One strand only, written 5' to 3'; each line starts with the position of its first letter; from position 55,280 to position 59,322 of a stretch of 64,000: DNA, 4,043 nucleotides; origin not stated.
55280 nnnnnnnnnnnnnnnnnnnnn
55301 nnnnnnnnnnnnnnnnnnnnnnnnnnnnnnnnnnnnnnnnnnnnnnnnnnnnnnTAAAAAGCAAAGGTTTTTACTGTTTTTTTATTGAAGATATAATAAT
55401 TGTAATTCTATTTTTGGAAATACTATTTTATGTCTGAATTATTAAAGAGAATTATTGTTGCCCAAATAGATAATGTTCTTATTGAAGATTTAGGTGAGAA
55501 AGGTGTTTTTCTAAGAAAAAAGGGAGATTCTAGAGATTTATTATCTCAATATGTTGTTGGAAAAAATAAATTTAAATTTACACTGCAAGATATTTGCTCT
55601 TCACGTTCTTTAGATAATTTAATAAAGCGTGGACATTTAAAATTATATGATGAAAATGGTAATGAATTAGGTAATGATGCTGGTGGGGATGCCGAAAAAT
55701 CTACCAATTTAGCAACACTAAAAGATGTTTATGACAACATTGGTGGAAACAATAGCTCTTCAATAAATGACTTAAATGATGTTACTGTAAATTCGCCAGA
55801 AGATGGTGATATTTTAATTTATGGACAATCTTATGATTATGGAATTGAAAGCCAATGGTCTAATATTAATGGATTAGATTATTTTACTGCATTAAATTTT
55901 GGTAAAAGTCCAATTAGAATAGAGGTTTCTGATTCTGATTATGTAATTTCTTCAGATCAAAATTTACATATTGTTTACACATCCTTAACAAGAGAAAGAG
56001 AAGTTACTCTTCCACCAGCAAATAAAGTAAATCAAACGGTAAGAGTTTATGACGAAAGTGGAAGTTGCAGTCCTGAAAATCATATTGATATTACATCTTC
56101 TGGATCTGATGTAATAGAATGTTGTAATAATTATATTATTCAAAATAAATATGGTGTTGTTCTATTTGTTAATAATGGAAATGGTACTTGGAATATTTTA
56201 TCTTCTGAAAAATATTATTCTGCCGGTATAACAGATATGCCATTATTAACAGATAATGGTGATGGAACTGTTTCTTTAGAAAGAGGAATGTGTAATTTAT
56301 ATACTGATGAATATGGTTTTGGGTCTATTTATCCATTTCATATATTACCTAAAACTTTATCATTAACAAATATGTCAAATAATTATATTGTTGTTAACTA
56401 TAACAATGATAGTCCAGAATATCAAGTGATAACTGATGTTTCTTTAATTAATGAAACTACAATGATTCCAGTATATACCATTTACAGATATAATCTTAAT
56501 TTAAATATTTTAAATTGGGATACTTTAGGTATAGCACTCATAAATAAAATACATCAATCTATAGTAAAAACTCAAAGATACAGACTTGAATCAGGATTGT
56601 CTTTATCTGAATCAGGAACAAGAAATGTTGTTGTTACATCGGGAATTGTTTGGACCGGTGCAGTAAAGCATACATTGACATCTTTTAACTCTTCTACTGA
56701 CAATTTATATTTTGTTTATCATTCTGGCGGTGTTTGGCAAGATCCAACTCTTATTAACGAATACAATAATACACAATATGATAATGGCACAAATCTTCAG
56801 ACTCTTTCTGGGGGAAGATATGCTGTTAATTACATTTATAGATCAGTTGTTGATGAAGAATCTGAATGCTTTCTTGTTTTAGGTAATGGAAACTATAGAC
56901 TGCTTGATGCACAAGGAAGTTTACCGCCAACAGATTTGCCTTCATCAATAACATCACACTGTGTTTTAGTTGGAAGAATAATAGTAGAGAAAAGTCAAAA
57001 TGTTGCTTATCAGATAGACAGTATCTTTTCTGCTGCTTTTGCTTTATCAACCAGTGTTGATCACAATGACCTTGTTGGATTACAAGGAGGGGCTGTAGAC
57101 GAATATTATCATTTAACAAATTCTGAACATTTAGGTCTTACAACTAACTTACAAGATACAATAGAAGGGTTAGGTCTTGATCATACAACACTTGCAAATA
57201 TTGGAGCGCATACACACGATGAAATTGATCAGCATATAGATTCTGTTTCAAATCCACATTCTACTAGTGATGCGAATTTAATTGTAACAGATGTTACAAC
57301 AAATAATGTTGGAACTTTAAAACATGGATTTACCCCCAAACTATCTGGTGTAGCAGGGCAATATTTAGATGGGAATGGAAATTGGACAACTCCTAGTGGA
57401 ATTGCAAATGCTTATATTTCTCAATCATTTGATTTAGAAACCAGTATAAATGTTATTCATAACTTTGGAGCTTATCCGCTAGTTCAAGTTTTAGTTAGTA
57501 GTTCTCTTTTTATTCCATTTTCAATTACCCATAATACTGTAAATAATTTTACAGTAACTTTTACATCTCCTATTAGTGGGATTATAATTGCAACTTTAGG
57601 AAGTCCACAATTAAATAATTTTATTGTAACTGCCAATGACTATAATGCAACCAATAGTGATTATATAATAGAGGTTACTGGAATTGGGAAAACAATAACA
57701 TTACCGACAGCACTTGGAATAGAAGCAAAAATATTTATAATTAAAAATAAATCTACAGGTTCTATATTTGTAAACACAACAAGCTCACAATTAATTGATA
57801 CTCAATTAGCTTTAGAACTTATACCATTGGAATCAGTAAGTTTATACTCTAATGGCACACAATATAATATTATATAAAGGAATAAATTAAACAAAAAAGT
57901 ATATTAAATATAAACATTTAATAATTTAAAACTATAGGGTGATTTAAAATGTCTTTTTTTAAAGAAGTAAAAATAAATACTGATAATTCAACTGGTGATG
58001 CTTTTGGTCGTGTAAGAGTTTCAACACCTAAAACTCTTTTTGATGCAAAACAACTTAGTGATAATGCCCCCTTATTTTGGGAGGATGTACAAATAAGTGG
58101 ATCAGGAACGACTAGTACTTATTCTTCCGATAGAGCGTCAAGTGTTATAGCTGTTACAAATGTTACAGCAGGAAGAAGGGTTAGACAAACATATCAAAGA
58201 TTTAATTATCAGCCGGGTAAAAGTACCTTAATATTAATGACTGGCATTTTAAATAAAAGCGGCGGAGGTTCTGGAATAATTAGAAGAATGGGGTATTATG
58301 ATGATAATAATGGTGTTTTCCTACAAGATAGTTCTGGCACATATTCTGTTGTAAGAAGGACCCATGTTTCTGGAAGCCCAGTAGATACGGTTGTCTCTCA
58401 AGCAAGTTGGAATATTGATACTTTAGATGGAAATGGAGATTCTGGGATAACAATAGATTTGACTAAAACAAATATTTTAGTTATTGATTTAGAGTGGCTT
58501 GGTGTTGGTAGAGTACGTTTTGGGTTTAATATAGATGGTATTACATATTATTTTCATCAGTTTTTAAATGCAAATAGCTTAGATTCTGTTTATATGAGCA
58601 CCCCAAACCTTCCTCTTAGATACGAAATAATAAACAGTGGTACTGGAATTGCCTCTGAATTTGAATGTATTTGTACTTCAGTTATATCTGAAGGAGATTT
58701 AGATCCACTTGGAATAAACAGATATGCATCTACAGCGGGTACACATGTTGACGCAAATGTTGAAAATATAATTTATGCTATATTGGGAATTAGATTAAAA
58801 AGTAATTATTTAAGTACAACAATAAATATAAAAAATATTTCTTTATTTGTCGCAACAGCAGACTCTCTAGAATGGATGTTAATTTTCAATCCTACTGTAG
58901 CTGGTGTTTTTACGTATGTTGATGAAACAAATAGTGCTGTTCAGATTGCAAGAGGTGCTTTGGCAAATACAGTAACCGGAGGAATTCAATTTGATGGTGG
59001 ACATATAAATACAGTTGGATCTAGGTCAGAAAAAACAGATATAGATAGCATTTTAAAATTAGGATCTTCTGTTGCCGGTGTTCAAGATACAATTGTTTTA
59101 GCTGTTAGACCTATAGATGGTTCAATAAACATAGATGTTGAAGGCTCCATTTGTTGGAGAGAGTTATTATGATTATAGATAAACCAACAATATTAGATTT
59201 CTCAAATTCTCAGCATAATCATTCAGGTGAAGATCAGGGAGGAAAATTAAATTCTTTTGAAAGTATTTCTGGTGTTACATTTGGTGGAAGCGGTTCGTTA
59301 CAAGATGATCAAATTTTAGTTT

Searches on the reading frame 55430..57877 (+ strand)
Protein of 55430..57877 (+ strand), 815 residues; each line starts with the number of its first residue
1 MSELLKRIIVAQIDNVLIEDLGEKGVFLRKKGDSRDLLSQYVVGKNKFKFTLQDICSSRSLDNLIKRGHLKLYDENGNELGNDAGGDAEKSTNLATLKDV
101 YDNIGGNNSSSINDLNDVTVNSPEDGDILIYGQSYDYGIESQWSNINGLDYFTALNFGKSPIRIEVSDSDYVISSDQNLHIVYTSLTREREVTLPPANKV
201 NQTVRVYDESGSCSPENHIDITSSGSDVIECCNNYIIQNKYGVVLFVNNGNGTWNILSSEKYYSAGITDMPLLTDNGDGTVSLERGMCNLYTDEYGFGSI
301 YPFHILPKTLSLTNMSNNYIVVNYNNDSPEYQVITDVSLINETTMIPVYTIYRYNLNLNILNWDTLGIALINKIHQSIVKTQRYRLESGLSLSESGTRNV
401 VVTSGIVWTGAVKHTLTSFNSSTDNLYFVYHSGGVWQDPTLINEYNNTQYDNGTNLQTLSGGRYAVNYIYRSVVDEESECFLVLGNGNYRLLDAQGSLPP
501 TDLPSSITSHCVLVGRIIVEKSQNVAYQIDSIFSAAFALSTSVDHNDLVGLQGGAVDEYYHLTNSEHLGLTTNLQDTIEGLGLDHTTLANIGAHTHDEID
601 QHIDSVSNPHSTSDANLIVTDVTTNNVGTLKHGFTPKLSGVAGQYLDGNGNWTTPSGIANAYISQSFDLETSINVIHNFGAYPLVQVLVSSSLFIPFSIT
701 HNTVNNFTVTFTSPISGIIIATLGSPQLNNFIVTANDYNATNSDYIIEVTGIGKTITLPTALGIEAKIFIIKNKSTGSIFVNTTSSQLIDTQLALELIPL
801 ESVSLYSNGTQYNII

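Call 4: search_protein_families(library=pfam, proteins=[window:55430-57877:+], max_evalue=0.01)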
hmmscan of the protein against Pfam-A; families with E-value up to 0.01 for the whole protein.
window:55430-57877:+ (815 aa): 0 families

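Call 9: search_protein_families(library=phrogs, proteins=[window:55430-57877:+], max_evalue=0.001)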
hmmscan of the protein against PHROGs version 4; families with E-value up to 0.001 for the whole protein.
window:55430-57877:+ (815 aa): 1 family
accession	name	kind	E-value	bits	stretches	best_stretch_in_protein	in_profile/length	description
phrog_21918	-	unknown function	1.2e-05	25.9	1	664-720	142-198/200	-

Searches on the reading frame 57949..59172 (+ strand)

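Call 4: search_protein_families(library=pfam, proteins=[window:57949-59172:+], max_evalue=0.01)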
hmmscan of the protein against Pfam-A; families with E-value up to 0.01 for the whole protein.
window:57949-59172:+ (407 aa): 0 families

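Call 9: search_protein_families(library=phrogs, proteins=[window:57949-59172:+], max_evalue=0.001)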
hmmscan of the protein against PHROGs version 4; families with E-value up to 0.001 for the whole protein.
window:57949-59172:+ (407 aa): 2 families
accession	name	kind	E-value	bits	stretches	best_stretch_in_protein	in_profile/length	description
phrog_1645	-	head and packaging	1.2e-84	285.7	1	7-405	42-438/440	virion structural protein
phrog_5838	-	head and packaging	1.6e-23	83.5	1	145-276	567-703/1106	virion structural protein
